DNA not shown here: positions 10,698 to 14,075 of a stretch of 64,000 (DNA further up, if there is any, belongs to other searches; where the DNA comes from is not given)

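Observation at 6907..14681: Minus-strand cluster encoding a signal-peptide-less lipase_3/RTX/HCBP-repeat giant protein with envelope partners, a candidate secreted-effector (host-interaction) locus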

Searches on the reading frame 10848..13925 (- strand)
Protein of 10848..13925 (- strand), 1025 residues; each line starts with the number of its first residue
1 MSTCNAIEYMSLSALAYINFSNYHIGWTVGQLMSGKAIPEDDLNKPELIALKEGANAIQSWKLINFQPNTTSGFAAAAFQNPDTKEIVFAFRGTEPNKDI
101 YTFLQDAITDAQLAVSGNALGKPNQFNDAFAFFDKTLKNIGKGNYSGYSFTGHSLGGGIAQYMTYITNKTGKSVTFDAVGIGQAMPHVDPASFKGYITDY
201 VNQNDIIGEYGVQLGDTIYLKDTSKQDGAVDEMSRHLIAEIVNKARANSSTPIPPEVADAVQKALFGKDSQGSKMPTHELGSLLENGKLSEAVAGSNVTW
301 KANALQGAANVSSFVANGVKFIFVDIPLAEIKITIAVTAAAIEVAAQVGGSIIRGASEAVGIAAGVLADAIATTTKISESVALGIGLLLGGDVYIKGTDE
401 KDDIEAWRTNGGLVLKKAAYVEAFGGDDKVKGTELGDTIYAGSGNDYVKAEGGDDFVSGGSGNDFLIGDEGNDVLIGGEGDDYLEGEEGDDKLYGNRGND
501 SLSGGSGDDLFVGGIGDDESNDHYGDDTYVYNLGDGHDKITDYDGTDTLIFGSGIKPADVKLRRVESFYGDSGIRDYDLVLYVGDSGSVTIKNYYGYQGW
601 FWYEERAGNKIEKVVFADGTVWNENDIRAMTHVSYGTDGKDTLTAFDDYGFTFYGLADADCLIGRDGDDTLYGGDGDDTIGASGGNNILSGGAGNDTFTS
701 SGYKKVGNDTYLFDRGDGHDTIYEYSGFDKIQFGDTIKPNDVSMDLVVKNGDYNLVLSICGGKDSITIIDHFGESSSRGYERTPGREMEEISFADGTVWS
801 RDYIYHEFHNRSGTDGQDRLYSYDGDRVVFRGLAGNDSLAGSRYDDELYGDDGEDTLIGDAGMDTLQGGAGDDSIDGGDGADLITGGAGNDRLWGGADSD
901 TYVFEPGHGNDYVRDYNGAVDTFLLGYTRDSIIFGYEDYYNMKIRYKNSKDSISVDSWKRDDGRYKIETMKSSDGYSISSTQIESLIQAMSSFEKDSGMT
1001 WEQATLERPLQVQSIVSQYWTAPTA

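Call 3: search_protein_families(library=pfam, proteins=[window:10848-13925:-], max_evalue=0.1)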
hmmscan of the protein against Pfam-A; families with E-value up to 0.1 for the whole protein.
window:10848-13925:- (1025 aa): 3 families
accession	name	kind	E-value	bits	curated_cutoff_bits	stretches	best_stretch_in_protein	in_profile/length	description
PF00353.25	HemolysinCabind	-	1.1e-52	175.9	23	11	467-502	1-36/36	RTX calcium-binding nonapeptide repeat (4 copies)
PF06594.17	HCBP_related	-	3.3e-25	88.2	21.4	3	578-626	1-42/42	Haemolysin-type calcium binding protein related domain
PF01764.32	Lipase_3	-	1.2e-05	25.6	22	1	88-207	1-132/140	Lipase (class 3)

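Call 4: search_protein_families(library=ncbifam, proteins=[window:10848-13925:-], max_evalue=0.1)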
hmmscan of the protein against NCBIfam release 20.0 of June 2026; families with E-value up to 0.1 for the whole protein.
window:10848-13925:- (1025 aa): 9 families
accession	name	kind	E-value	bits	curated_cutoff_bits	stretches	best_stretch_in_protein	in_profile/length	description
NF033943.0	RTX_toxin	subfamily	7.3e-56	189.9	1000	3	425-628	694-886/930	RTX family hemolysin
NF050046.1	PueAB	exception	1.2e-39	136.3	670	5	637-770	474-602/616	polyurethane esterase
NF046115.1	Ca_rpt_SMc04171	equivalog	3.2e-31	109.1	625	4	828-906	415-493/574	SMc04171 family calcium-binding repeat protein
NF033203.1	entero_EhxA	exception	1.4e-22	79.7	2000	3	425-566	727-868/997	enterohemolysin EhxA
NF035945.1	Zn_serralysin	subfamily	4.9e-20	72.1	500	4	467-540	323-393/462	serralysin family metalloprotease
NF053766.1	ZapA_metallo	exception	1.2e-16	60.8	940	5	459-540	335-413/483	ZapA family metalloprotease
NF052454.1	BtaGlycanEglC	equivalog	1.5e-14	53.8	700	4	868-921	105-158/459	endo-1,3-1,4-beta-glycanase EglC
NF047388.1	SA1320_fam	subfamily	1.1e-12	47.3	230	1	85-216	1-121/644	SA1320 family protein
NF052630.1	Rlip_lipase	equivalog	2.9e-05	23.2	440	1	72-180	61-166/357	secreted effector lipase Rlip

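Call 5: find_encoding_contigs(protein=window:10848-13925:-, flank=10000, max_places=8)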
Protein window:10848-13925:- (1025 aa): 22 contigs read that carry it; 8 places shown.
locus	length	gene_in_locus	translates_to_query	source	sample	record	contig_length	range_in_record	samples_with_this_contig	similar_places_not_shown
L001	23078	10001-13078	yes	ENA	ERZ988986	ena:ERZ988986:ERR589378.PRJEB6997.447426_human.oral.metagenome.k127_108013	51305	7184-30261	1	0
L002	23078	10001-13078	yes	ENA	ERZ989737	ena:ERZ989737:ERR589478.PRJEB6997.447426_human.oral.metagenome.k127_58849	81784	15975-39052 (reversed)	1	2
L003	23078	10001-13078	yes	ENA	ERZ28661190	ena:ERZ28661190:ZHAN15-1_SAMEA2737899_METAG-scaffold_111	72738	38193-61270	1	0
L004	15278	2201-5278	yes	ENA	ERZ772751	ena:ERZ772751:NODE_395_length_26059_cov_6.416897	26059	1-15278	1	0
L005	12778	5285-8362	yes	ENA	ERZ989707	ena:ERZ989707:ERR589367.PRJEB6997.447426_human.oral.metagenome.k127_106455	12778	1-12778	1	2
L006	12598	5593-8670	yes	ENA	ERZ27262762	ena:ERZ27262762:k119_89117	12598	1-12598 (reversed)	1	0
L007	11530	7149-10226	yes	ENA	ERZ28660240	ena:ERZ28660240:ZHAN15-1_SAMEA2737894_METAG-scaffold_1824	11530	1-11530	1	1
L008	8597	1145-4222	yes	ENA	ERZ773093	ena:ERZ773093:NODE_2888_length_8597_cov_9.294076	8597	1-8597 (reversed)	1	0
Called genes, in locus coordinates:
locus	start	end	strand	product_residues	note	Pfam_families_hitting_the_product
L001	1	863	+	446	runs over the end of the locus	PF04203:Sortase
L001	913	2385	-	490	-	PF08308:PEGA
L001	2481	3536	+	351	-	-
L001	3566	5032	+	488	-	PF00749:tRNA-synt_1c, PF19269:Anticodon_2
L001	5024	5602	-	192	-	-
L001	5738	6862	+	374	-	PF11258:DUF3048, PF17479:DUF3048_C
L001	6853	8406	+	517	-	PF00512:HisKA, PF02518:HATPase_c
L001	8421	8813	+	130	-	PF00072:Response_reg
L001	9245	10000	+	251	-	-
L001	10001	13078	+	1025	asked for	PF26363:Phospholipase-like, PF01764:Lipase_3 (weak), PF00353:HemolysinCabind, PF06594:HCBP_related, PF00353:HemolysinCabind (weak), PF06594:HCBP_related, PF00353:HemolysinCabind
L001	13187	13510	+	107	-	PF03412:Peptidase_C39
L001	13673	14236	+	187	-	-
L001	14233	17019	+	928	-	-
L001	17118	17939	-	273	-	PF12146:Hydrolase_4, PF00561:Abhydrolase_1, PF12697:Abhydrolase_6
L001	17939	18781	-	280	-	PF01435:Peptidase_M48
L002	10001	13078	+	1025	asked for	PF26363:Phospholipase-like, PF01764:Lipase_3 (weak), PF00353:HemolysinCabind, PF06594:HCBP_related, PF00353:HemolysinCabind (weak), PF06594:HCBP_related, PF00353:HemolysinCabind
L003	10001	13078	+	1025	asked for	PF26363:Phospholipase-like, PF01764:Lipase_3 (weak), PF00353:HemolysinCabind, PF06594:HCBP_related, PF00353:HemolysinCabind (weak), PF06594:HCBP_related, PF00353:HemolysinCabind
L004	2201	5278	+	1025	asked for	PF26363:Phospholipase-like, PF01764:Lipase_3 (weak), PF00353:HemolysinCabind, PF06594:HCBP_related, PF00353:HemolysinCabind (weak), PF06594:HCBP_related, PF00353:HemolysinCabind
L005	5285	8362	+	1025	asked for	PF26363:Phospholipase-like, PF01764:Lipase_3 (weak), PF00353:HemolysinCabind, PF06594:HCBP_related, PF00353:HemolysinCabind (weak), PF06594:HCBP_related, PF00353:HemolysinCabind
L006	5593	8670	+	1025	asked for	PF26363:Phospholipase-like, PF01764:Lipase_3 (weak), PF00353:HemolysinCabind, PF06594:HCBP_related, PF00353:HemolysinCabind (weak), PF06594:HCBP_related, PF00353:HemolysinCabind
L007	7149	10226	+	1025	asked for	PF26363:Phospholipase-like, PF01764:Lipase_3 (weak), PF00353:HemolysinCabind, PF06594:HCBP_related, PF00353:HemolysinCabind (weak), PF06594:HCBP_related, PF00353:HemolysinCabind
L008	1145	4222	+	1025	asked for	PF26363:Phospholipase-like, PF01764:Lipase_3 (weak), PF00353:HemolysinCabind, PF06594:HCBP_related, PF00353:HemolysinCabind (weak), PF06594:HCBP_related, PF00353:HemolysinCabind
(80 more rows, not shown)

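Call 9: find_homologous_proteins(query=window:10848-13925:-, max_evalue=1e-10)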
Query window:10848-13925:- (1025 aa): 1464 proteins with E <= 1e-10 among 8000 candidates; the best 120 are listed.
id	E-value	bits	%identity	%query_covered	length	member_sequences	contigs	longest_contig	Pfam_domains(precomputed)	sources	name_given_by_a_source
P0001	0.0e+0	2255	98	100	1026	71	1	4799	PF06594.18,PF26363.2,PF00353.26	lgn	-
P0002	0.0e+0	2249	98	100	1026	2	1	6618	PF06594.18,PF26363.2,PF00353.26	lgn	-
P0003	0.0e+0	2240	97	100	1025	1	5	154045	PF01764.32,PF06594.18,PF26363.2,PF00353.26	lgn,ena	-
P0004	0.0e+0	2236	97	100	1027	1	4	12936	PF01764.32,PF06594.18,PF26363.2,PF00353.26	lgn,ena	-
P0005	0.0e+0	2191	95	100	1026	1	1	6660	PF06594.18,PF26363.2,PF00353.26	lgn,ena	-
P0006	0.0e+0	2135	93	100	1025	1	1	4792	PF06594.18,PF26363.2,PF00353.26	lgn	-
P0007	0.0e+0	2135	93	100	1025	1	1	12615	PF01764.32,PF06594.18,PF26363.2,PF00353.26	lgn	-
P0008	0.0e+0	2128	93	100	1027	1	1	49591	PF06594.18,PF26363.2,PF00353.26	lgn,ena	-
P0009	0.0e+0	2118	93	100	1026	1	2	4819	PF06594.18,PF26363.2,PF00353.26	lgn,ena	-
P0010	0.0e+0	2085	92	99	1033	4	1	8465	PF01764.32,PF06594.18,PF26363.2,PF00353.26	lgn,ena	-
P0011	0.0e+0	1502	95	70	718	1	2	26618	PF06594.18,PF00353.26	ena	-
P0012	1.3e-271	922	34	93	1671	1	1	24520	PF06594.18,PF26363.2,PF00353.26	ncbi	-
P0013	1.1e-250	853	41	55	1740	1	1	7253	PF01764.32,PF06594.18,PF26363.2,PF00353.26,PF26745.1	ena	-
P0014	4.4e-240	818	46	53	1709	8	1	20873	PF06594.18,PF26363.2,PF04385.21,PF11187.15,PF00353.26,PF26745.1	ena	-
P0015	3.1e-237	808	41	53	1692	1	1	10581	PF06594.18,PF26363.2,PF00353.26,PF26745.1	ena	-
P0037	1.4e-192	661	42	55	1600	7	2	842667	PF01764.32,PF06594.18,PF26363.2,PF00353.26,PF26745.1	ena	-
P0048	1.0e-176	608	44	55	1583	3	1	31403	PF01764.32,PF06594.18,PF26363.2,PF00353.26,PF26745.1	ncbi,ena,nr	ncbi:MAG: hypothetical protein HXL04_01815 [Candidatus Nanosynbacter sp.]|nr:hypothetical protein [C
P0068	5.2e-157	543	36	89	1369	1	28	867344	PF01764.32,PF06594.18,PF26363.2,PF22783.2,PF00353.26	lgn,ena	-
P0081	2.8e-139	484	36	97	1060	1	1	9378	PF06594.18,PF26363.2,PF00353.26,PF08339.16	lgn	-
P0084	1.4e-136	475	36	99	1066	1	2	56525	PF06594.18,PF26363.2,PF00353.26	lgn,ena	-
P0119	5.1e-108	381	34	53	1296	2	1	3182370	PF06594.18,PF07202.19,PF22783.2,PF00353.26,PF26745.1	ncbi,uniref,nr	ncbi:calcium-binding protein [Citrobacter sp. Marseille-Q6884]|uniref:calcium-binding protein n=1 Ta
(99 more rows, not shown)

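Call 10: search_protein_families(library=pfam, proteins=[P0048, P0014, P0012, P0068, P0081, P0119], max_evalue=0.001)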
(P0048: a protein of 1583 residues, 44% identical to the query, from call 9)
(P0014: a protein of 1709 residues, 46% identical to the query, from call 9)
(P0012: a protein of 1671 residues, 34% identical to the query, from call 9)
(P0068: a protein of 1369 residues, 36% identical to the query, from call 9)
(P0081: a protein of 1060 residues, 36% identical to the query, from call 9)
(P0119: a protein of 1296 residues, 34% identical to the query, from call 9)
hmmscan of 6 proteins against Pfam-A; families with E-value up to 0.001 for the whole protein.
P0048 (1583 aa): 3 families
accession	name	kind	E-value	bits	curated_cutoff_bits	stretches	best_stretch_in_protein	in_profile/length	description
PF06594.17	HCBP_related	-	8.4e-46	154.1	21.4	4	1326-1380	1-41/42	Haemolysin-type calcium binding protein related domain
PF00353.25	HemolysinCabind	-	7.6e-45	150.9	23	7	1208-1243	1-36/36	RTX calcium-binding nonapeptide repeat (4 copies)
PF01764.32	Lipase_3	-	7e-07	29.7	22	1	108-239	2-133/140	Lipase (class 3)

P0014 (1709 aa): 5 families
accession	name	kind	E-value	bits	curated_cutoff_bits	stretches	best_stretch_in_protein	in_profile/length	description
PF06594.17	HCBP_related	-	1.8e-59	197.9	21.4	5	1278-1327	1-41/42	Haemolysin-type calcium binding protein related domain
PF00353.25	HemolysinCabind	-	6.8e-52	173.4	23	8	1356-1391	1-36/36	RTX calcium-binding nonapeptide repeat (4 copies)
PF04385.20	FAINT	-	2.6e-05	24.6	20.7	0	914-961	3-50/78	Domain of unknown function, DUF529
PF01764.32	Lipase_3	-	2.7e-05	24.5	22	1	119-172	31-84/140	Lipase (class 3)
PF11187.14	Mbeg1-like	-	7.7e-05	22.7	21.1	1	76-185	25-125/224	Mbeg1-like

P0012 (1671 aa): 3 families
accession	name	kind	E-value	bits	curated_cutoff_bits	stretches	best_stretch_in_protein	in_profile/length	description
PF06594.17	HCBP_related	-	1e-82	272.2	21.4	7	584-623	1-41/42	Haemolysin-type calcium binding protein related domain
PF00353.25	HemolysinCabind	-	8.5e-79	259.3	23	13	1350-1383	2-35/36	RTX calcium-binding nonapeptide repeat (4 copies)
PF01764.32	Lipase_3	-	0.00022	21.6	22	1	141-206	59-134/140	Lipase (class 3)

P0068 (1369 aa): 4 families
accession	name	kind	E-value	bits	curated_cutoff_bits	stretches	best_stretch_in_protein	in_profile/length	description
PF00353.25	HemolysinCabind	-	1.1e-49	166.3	23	10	444-479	1-36/36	RTX calcium-binding nonapeptide repeat (4 copies)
PF06594.17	HCBP_related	-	2.1e-33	114.4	21.4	3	743-789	1-41/42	Haemolysin-type calcium binding protein related domain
PF22783.1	BapA_N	-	2e-06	28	27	0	727-768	32-72/123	BapA, prefix-like domain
PF01764.32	Lipase_3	-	1.5e-05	25.4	22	1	124-196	53-133/140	Lipase (class 3)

P0081 (1060 aa): 4 families
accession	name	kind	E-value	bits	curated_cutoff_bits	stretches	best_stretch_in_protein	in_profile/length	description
PF00353.25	HemolysinCabind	-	1.2e-42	143.9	23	6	865-899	2-36/36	RTX calcium-binding nonapeptide repeat (4 copies)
PF06594.17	HCBP_related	-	4.3e-39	132.6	21.4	3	782-822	1-40/42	Haemolysin-type calcium binding protein related domain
PF08339.15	RTX_C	-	7.4e-06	26.6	30.2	0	970-1023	12-75/132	RTX C-terminal domain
PF17886.7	ArsA_HSP20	-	0.00015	21.7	22.5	0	769-791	13-35/63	HSP20-like domain found in ArsA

P0119 (1296 aa): 4 families
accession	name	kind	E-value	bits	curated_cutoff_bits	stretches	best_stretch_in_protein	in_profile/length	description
PF06594.17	HCBP_related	-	1.9e-67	223.4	21.4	5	1192-1229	1-39/42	Haemolysin-type calcium binding protein related domain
PF00353.25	HemolysinCabind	-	7.1e-60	198.9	23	14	935-969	1-35/36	RTX calcium-binding nonapeptide repeat (4 copies)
PF22783.1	BapA_N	-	7.3e-12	45.5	27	0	647-697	42-92/123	BapA, prefix-like domain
PF07202.18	Tcp10_C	-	2.1e-05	24.5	36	0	1038-1048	4-14/35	T-complex protein 10 C-terminus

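Call 11: find_encoding_contigs(protein=P0037, flank=10000, max_places=2)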
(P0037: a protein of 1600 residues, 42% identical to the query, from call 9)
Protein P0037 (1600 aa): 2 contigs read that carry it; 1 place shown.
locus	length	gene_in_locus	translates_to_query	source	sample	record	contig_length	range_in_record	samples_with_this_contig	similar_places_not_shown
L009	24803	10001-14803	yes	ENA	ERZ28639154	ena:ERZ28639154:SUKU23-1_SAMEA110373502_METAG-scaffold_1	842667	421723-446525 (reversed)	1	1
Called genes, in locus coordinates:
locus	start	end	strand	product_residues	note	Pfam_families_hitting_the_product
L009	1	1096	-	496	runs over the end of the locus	PF08308:PEGA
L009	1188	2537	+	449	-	-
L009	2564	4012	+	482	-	PF00749:tRNA-synt_1c, PF19269:Anticodon_2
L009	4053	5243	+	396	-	PF11258:DUF3048, PF17479:DUF3048_C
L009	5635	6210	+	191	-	-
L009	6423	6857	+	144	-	-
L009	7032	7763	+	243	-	-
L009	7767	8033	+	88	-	-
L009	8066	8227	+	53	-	-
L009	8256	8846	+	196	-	-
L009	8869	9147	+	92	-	-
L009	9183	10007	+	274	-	-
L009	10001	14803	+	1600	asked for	PF26363:Phospholipase-like, PF01764:Lipase_3, PF26745:SPM, PF00353:HemolysinCabind, PF06594:HCBP_related, PF00353:HemolysinCabind, PF06594:HCBP_related, PF00353:HemolysinCabind, +2 more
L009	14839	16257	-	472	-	-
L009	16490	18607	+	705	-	PF03412:Peptidase_C39, PF00664:ABC_membrane, PF00005:ABC_tran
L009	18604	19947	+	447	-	PF25919:BSH_CusB (faint), PF00364:Biotin_lipoyl (faint), PF25917:BSH_RND, PF25973:BSH_CzcB, PF25984:BSH_YknX (weak), PF26002:Beta-barrel_AprE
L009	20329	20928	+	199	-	PF02518:HATPase_c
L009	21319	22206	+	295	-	PF00561:Abhydrolase_1 (faint), PF08538:DUF1749, PF12146:Hydrolase_4, PF12697:Abhydrolase_6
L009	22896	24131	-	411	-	PF00464:SHMT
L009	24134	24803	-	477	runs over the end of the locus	PF01408:GFO_IDH_MocA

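Call 12: find_encoding_contigs(protein=P0012, flank=10000, max_places=2)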
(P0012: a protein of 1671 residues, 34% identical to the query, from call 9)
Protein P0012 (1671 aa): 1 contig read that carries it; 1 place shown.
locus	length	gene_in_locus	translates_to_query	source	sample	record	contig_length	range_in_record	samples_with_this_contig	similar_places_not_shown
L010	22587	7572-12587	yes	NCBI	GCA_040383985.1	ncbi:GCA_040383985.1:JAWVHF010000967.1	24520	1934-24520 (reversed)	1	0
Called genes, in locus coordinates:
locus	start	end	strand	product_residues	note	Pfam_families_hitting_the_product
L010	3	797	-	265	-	?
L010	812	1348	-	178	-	PF13521:AAA_28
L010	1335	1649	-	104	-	-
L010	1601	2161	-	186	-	-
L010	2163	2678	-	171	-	PF00731:AIRC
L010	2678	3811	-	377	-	PF02826:2-Hacid_dh_C (weak), PF22660:RS_preATP-grasp-like, PF02222:ATP-grasp, PF21244:PurT_C (weak), PF17769:PurK_C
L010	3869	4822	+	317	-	PF01259:SAICAR_synt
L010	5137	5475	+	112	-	-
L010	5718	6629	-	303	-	-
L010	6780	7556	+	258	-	-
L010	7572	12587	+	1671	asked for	PF26363:Phospholipase-like, PF00353:HemolysinCabind, PF06594:HCBP_related, PF00353:HemolysinCabind, PF06594:HCBP_related, PF00353:HemolysinCabind, PF06594:HCBP_related, PF00353:HemolysinCabind, +5 more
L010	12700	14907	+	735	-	PF03412:Peptidase_C39, PF00664:ABC_membrane, PF00005:ABC_tran, PF02463:SMC_N (faint)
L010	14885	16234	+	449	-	PF25919:BSH_CusB (faint), PF25917:BSH_RND (weak), PF25973:BSH_CzcB (weak), PF25984:BSH_YknX, PF26002:Beta-barrel_AprE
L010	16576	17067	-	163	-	-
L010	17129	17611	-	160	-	-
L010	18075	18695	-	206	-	PF01746:tRNA_m1G_MT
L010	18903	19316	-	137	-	PF13083:KH_KhpA-B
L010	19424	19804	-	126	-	PF00886:Ribosomal_S16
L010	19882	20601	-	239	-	PF22935:RM44_endonuclase, PF14622:Ribonucleas_3_3, PF00636:Ribonuclease_3, PF22892:DSRM_MRPL44 (weak), PF00035:dsrm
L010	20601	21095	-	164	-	PF00293:NUDIX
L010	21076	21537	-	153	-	PF01029:NusB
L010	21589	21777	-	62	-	-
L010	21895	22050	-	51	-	-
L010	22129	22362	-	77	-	-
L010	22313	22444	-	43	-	-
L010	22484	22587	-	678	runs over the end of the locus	?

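Call 23: find_encoding_contigs(protein=P0008, flank=10000, max_places=2)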
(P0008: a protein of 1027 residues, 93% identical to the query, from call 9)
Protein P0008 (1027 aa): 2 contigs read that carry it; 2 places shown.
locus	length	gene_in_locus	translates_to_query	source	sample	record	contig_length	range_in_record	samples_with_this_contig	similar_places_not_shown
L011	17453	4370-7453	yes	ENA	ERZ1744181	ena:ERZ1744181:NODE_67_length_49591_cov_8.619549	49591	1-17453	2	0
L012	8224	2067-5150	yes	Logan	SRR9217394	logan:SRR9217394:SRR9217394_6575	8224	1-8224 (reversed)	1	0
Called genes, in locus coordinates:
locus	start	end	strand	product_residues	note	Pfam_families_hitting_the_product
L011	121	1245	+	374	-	PF11258:DUF3048, PF17479:DUF3048_C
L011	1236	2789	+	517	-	PF00512:HisKA, PF02518:HATPase_c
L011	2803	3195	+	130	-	PF00072:Response_reg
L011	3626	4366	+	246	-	-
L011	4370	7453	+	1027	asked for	PF26363:Phospholipase-like, PF00353:HemolysinCabind, PF06594:HCBP_related, PF00353:HemolysinCabind, PF06594:HCBP_related, PF00353:HemolysinCabind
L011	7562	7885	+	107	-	PF03412:Peptidase_C39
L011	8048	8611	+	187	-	-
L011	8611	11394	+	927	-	-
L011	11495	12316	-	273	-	PF12146:Hydrolase_4, PF00561:Abhydrolase_1, PF12697:Abhydrolase_6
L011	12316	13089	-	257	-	PF01435:Peptidase_M48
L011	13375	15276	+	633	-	PF00989:PAS, PF08448:PAS_4 (weak), PF13426:PAS_9, PF00512:HisKA, PF02518:HATPase_c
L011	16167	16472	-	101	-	-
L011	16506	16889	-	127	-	-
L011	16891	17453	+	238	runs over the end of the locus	PF01479:S4 (weak), PF00849:PseudoU_synth_2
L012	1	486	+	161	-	?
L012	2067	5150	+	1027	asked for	PF26363:Phospholipase-like, PF00353:HemolysinCabind, PF06594:HCBP_related, PF00353:HemolysinCabind, PF06594:HCBP_related, PF00353:HemolysinCabind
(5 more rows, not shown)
